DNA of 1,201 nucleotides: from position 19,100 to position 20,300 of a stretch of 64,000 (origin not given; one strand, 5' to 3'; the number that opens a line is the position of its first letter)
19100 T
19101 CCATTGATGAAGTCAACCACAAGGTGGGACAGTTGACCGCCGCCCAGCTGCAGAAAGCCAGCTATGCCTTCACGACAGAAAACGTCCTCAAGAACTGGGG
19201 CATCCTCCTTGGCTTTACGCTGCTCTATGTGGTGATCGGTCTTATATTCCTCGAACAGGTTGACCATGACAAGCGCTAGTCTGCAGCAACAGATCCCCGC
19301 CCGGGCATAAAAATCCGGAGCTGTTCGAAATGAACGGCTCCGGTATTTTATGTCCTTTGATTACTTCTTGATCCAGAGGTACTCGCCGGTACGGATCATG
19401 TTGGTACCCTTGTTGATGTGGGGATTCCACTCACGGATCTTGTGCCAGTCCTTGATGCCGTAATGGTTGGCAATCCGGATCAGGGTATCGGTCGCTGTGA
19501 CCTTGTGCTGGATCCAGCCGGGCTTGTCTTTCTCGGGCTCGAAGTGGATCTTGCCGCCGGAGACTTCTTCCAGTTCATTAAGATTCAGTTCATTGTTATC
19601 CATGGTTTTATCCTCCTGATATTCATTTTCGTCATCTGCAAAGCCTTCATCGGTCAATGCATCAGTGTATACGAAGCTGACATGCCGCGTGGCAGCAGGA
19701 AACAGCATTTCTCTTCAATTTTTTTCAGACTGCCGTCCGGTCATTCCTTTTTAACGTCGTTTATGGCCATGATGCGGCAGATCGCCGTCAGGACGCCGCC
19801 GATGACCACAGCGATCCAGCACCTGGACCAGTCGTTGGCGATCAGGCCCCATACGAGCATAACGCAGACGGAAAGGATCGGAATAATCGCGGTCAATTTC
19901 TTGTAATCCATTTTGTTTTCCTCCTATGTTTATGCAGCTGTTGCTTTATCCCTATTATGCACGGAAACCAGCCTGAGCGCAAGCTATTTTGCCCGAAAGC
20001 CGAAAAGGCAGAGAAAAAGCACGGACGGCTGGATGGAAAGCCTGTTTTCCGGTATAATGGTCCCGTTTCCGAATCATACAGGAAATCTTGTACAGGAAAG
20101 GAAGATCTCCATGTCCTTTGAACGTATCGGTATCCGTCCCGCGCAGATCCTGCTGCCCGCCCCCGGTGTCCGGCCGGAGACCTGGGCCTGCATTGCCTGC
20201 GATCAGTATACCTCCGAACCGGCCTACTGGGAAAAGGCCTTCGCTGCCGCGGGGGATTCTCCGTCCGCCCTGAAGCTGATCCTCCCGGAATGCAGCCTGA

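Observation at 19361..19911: Double-glycine leader fused to a LysM domain, next to an untracked 56-aa membrane ORF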

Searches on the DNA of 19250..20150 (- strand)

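Call 57: search_rna_families(source=window, start=19250, end=20150, threshold=evalue, max_evalue=10, show_alignments=3)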
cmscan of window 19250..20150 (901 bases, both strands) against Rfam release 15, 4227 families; matches with E-value up to 10: 5.
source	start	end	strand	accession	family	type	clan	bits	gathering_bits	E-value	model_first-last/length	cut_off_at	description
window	19666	19777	-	RF02615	BSR0626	Gene; sRNA;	-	17.1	155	2.7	1-128/128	no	Brucella sRNA 0626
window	19504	19592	+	RF03622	mir-731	Gene; miRNA;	-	16.8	70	5.5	1-90/90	no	mir-731 microRNA precursor family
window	19994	20007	+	RF02914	DUF805b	Cis-reg;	CL00115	12.5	35.6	2.2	5-18/35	no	DUF805b RNA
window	19583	19655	-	RF01185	snR75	Gene; snRNA; snoRNA; CD-box;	CL00045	12.5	40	8.2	1-88/88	no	Small nucleolar RNA snR75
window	19644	19665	-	RF02942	Clostridiales-3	Gene; sRNA;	-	10.2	103.4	4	8-29/264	no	Clostridiales-3 RNA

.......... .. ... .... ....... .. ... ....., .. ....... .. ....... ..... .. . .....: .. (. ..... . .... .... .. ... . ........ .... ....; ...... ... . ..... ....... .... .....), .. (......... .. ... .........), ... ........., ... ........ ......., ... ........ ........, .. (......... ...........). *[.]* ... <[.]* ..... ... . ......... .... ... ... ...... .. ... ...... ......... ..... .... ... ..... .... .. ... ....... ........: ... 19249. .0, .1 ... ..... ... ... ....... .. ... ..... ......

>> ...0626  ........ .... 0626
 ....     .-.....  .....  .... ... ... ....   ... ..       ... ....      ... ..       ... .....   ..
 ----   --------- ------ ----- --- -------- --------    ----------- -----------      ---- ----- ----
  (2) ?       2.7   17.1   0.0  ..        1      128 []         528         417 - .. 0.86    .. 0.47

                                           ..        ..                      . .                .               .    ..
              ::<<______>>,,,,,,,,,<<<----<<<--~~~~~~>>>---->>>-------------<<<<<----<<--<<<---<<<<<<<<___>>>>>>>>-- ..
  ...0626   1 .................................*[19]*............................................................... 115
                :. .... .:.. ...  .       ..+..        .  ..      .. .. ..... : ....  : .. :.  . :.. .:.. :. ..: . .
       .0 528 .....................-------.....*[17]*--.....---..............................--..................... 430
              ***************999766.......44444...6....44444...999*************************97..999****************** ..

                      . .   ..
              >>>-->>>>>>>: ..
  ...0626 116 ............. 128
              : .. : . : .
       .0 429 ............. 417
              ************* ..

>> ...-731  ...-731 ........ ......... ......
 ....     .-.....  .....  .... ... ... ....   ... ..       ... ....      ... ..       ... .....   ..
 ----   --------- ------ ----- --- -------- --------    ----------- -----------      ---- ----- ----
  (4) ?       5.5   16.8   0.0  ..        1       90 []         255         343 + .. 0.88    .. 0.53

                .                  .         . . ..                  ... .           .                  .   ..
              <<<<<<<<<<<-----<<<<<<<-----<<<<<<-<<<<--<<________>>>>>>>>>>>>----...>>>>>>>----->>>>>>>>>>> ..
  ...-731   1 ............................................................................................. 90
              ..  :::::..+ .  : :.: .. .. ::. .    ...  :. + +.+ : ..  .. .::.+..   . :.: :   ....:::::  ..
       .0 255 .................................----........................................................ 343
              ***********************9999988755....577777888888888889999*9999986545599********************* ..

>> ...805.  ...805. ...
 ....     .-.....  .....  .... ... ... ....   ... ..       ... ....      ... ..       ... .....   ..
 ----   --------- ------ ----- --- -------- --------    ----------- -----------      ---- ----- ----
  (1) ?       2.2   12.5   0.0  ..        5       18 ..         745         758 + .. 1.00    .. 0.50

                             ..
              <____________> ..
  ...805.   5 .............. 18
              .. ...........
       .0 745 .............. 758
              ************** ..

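Call 73: search_rna_families(sources=[L037, L016, L031, L014, L036], threshold=gathering)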
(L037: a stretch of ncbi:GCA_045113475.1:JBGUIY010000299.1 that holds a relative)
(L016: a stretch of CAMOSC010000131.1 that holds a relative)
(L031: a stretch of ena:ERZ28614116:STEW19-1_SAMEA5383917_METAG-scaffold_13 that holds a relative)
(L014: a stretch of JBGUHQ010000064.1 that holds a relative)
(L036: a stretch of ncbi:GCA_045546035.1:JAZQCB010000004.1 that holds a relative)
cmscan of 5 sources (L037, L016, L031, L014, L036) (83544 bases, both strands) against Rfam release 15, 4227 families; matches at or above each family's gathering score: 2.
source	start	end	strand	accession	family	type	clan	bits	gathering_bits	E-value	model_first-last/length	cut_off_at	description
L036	18635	18712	+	RF00504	Glycine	Cis-reg; riboswitch;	CL00125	54.3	32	2.7e-08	1-94/94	no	Glycine riboswitch aptamer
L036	18716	18785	+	RF00504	Glycine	Cis-reg; riboswitch;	CL00125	39.1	32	0.00028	9-86/94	no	Glycine riboswitch aptamer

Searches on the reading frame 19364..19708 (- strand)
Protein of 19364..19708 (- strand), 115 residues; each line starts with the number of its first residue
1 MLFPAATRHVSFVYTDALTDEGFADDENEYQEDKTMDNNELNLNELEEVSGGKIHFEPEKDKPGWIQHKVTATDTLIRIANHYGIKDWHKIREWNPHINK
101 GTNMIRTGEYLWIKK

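Call 4: search_protein_families(library=pfam, proteins=[window:19364-19708:-], max_evalue=1)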
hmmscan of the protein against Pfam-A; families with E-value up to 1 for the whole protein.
seq(115 aa): 1 family
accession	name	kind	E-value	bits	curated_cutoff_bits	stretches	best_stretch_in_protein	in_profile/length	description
PF01476.26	LysM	-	2.2e-05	24.8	20.9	1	68-114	1-43/43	LysM domain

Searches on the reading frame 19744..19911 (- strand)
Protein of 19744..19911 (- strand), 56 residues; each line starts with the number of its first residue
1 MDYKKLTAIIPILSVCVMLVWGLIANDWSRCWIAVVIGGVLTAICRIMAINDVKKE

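Call 4: search_protein_families(library=pfam, proteins=[window:19744-19911:-], max_evalue=1)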
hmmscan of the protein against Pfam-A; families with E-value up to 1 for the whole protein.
seq(56 aa): 3 families
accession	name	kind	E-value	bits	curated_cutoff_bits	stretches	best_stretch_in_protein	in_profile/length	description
PF06738.18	ThrE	-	0.068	13.1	26.3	1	6-49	109-151/241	Putative threonine/serine exporter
PF06645.18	SPC12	-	0.085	13.4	23.6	1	4-45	10-51/71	Microsomal signal peptidase 12 kDa subunit (SPC12)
PF07332.16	Phage_holin_3_6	-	0.094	13.2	28.4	1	12-55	51-96/116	Putative Actinobacterial Holin-X, holin superfamily III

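Call 5: search_protein_families(library=ncbifam, proteins=[window:19744-19911:-], max_evalue=10)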
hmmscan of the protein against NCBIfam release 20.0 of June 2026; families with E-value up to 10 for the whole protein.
seq(56 aa): 1 family
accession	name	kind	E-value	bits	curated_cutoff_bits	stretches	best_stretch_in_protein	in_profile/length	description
NF006518.0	PRK08965.1-2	equivalog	0.024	14.5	159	1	11-47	13-47/166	Na+/H+ antiporter subunit E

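Call 49: find_homologous_proteins(query=window:19744-19911:-, max_evalue=0.01)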
Query seq(56 aa) (56 aa): 16 proteins with E <= 0.01 among 16 candidates.
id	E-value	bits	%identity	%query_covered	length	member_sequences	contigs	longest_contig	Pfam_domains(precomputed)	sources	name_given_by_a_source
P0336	2.3e-28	114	98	100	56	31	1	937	-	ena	-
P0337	7.2e-28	113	98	100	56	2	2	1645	-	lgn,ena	-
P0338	8.0e-26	106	91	100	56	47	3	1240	-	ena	-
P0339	2.4e-25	105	98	95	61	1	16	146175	-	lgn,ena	-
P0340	1.4e-24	102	88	100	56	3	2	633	-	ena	-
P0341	2.8e-24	101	89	98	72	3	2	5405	-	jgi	jgi:uncharacterized BrkB/YihY/UPF0761 family membrane protein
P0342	2.5e-23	98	88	100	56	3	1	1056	-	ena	-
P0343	1.1e-21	93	81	100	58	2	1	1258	-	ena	-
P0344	1.5e-21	93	87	95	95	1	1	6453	-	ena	-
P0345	4.1e-18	82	74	100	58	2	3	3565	-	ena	-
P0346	8.2e-18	81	69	98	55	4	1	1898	-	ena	-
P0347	2.0e-17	80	70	100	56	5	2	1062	-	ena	-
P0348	2.7e-17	79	78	88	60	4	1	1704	-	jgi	-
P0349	7.8e-17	78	70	100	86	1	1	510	-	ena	-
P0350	1.7e-16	77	66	100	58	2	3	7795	-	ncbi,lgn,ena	-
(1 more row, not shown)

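Call 53: find_encoding_contigs(protein=P0350, flank=6000, max_places=3)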
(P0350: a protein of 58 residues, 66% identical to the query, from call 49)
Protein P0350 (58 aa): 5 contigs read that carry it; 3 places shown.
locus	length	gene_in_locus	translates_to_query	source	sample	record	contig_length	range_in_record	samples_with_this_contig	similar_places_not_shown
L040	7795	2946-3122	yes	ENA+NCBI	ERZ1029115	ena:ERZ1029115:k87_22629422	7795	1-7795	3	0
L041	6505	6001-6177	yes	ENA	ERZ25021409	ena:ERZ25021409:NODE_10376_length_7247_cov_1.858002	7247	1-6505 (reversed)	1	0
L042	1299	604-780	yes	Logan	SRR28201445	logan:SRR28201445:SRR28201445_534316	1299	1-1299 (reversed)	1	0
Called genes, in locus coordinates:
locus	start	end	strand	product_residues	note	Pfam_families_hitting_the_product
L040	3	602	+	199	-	?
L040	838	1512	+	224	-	PF00702:Hydrolase, PF13419:HAD_2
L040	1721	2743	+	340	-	PF01370:Epimerase, PF04321:RmlD_sub_bind (faint), PF13460:NAD_binding_10 (faint)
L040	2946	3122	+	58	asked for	-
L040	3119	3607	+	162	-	PF04397:LytTR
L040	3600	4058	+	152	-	PF11457:DUF3021, PF00558:Vpu (faint)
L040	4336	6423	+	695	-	PF07694:5TM-5TMR_LYT, PF07228:SpoIIE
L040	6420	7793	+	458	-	?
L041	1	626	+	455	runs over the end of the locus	?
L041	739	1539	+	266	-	PF08867:FRG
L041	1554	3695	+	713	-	PF00932:LTD, PF13287:Fn3_assoc, PF13290:CHB_HEX_C_1, PF08757:CotH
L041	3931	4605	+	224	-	PF00702:Hydrolase, PF13419:HAD_2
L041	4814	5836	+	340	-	PF01370:Epimerase, PF04321:RmlD_sub_bind (faint), PF13460:NAD_binding_10 (faint)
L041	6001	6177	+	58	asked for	-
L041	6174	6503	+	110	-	?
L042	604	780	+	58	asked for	-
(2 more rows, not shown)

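Call 54: find_encoding_contigs(protein=P0345, flank=6000, max_places=3)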
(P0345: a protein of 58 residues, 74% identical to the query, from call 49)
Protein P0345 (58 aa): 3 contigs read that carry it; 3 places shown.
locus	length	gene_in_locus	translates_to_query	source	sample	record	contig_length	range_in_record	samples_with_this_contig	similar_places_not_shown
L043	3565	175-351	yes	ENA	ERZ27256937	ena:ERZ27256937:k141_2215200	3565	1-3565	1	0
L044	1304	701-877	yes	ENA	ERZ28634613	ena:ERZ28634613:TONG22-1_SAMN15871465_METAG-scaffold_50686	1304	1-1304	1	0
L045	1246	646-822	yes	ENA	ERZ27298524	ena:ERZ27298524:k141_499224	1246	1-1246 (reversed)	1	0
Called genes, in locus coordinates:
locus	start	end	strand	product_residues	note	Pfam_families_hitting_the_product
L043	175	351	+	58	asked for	-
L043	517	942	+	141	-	PF04397:LytTR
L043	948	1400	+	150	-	PF11457:DUF3021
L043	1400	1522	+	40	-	-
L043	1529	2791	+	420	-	-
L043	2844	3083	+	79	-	-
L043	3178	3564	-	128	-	?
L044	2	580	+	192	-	?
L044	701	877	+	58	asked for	-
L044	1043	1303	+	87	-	?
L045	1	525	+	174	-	?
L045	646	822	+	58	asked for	-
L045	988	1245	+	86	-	?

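Call 78: search_protein_families(library=phrogs, proteins=[window:19744-19911:-], max_evalue=0.1)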
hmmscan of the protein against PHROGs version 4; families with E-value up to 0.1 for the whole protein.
seq(56 aa): 1 family
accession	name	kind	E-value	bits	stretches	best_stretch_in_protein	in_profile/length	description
phrog_4316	-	unknown function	0.018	16.2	1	8-54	21-70/89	-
